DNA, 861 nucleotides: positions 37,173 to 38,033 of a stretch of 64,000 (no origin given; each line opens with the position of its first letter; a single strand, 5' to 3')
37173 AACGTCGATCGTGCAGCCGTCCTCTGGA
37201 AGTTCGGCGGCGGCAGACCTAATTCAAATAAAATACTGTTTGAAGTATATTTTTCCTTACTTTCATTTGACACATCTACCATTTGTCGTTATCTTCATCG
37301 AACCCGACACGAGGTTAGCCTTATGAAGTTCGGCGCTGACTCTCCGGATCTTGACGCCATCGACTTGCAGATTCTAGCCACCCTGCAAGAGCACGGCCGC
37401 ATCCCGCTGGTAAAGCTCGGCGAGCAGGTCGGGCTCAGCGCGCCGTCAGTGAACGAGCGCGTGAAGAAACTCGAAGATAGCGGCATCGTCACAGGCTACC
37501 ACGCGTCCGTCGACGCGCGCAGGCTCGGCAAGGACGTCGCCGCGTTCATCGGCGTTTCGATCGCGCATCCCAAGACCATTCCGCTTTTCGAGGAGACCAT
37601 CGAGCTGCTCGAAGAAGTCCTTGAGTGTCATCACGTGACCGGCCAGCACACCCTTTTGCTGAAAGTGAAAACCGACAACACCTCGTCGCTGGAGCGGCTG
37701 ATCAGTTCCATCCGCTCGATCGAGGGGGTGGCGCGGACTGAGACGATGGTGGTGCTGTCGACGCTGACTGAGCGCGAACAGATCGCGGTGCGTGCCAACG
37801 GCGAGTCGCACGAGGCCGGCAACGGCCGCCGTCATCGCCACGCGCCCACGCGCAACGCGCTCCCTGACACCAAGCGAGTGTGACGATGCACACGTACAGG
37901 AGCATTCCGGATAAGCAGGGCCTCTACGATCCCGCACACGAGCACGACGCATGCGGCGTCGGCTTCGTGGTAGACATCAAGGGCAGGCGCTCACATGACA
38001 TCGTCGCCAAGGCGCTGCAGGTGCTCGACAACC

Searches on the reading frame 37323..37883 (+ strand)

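Call 13: search_protein_families(library=pfam, proteins=[window:37323-37883:+], max_evalue=0.001)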
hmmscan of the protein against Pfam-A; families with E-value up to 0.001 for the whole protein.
window:37323-37883:+ (186 aa): 5 families
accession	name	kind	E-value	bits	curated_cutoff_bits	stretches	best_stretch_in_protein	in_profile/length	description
PF01037.27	AsnC_trans_reg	-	2.7e-19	69.3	25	1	77-147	2-73/73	Lrp/AsnC ligand binding domain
PF13404.12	HTH_AsnC-type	-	3.2e-16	59.3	27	1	10-51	1-42/42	AsnC-type helix-turn-helix domain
PF13412.12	HTH_24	-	4.6e-16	58.6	21.9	1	10-57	1-48/48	Winged helix-turn-helix DNA-binding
PF01047.28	MarR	-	1.7e-08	34.6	24.6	1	15-66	6-57/59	MarR family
PF12802.13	MarR_2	-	1.6e-05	25.4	27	1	9-67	2-61/61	MarR family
